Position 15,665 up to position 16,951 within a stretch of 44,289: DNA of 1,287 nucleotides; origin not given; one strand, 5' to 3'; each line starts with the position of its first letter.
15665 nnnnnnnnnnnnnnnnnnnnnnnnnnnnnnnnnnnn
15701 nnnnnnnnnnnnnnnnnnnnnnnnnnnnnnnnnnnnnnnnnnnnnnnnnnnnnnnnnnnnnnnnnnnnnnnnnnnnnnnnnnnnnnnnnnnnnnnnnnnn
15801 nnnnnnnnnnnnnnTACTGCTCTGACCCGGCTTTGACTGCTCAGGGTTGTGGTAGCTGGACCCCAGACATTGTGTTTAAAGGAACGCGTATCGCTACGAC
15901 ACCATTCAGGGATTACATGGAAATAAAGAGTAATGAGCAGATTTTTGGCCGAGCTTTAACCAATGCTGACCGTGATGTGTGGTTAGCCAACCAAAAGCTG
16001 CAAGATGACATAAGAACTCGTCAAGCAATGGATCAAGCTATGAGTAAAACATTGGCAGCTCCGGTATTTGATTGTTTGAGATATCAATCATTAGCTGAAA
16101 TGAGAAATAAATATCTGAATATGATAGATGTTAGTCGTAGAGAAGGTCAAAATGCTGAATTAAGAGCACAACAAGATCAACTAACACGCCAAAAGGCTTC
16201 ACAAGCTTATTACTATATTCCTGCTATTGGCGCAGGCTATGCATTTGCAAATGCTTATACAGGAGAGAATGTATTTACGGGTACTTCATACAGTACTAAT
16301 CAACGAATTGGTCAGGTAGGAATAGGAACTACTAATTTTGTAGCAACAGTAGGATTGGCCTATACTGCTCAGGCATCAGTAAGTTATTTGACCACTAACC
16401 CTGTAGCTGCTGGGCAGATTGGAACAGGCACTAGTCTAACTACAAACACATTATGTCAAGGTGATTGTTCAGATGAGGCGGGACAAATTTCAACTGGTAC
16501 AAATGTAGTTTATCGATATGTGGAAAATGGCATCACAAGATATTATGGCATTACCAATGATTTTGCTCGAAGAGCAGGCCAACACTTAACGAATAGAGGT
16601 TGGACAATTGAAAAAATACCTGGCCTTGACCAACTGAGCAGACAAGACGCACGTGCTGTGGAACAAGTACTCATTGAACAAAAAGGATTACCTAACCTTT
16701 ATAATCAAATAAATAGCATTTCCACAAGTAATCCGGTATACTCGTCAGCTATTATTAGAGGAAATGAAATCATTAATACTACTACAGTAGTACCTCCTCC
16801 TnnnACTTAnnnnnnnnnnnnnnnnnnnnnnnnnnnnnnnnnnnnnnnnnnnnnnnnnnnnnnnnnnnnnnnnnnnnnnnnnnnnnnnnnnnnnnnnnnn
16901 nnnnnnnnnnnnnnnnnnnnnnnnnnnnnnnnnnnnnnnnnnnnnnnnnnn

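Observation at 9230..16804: Sec/TM-anchored RHS nuclease toxin in an apparent CPR bacterium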

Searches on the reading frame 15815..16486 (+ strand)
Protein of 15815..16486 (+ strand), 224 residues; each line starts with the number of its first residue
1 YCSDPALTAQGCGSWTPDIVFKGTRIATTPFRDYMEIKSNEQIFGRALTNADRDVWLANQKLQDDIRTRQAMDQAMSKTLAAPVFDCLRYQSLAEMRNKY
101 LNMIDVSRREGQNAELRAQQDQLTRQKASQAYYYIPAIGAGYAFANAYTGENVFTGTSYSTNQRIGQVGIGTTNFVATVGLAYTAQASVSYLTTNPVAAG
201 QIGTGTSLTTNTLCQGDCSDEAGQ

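Call 9: search_protein_families(library=pfam, proteins=[window:15818-16486:+], max_evalue=10)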
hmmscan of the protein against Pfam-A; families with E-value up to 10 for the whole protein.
seq(223 aa): 1 family
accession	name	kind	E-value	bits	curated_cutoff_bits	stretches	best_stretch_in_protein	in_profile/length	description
PF17023.10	DUF5098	-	0.023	14.1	27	1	24-104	95-173/462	Domain of unknown function (DUF5098)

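Call 50: search_protein_representatives(protein=window:15815-16486:+)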
Query: 224 residues. Proteins with E-value up to 0.001 (for the whole library): 3; up to 1e-10: 1; up to 1e-30: 0. The best 3 are listed.
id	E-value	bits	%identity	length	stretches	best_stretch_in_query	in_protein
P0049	4.0e-14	69.3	32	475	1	29-205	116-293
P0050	8.9e-10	55.1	35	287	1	45-184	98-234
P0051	2.9e-08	50.1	45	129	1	132-210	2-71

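Call 54: search_protein_families(library=pfam, proteins=[P0049, P0050, P0051], max_evalue=0.01)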
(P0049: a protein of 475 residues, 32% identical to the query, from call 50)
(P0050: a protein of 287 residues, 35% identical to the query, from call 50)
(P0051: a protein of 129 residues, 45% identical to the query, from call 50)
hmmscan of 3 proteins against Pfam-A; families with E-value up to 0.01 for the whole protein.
P0049 (475 aa): 1 family
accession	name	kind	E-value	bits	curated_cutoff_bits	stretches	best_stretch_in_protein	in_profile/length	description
PF14449.11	PT-TG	-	0.002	18.5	23.5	1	222-261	12-51/68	Pre-toxin TG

P0050 (287 aa): 1 family
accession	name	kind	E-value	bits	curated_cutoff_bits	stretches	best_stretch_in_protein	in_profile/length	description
PF14449.11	PT-TG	-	1.7e-08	34.7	23.5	1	179-223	7-51/68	Pre-toxin TG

P0051 (129 aa): 0 families

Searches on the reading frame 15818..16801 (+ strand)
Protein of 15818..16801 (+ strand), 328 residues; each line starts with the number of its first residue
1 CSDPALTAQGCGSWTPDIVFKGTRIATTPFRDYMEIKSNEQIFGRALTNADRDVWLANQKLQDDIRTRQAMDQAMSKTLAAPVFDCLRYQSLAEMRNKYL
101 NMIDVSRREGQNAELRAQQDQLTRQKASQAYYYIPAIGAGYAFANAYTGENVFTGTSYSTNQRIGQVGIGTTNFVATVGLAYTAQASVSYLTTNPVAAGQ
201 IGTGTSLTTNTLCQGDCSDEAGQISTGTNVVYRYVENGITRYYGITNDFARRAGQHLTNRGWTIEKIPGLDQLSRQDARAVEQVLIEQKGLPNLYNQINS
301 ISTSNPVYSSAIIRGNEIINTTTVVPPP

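Call 10: search_solved_structures(query=window:15818-16801:+, max_evalue=10)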
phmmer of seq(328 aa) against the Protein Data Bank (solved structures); distinct sequences matched with E-value up to 10: 2.
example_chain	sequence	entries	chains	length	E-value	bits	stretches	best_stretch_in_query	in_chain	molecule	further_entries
7l1i_A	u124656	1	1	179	0.049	16.3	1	207-298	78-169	MarR family multidrug resistance pump transcriptional regulator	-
5zmr_A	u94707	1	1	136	1.6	11.3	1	32-111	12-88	26S proteasome regulatory subunit RPN5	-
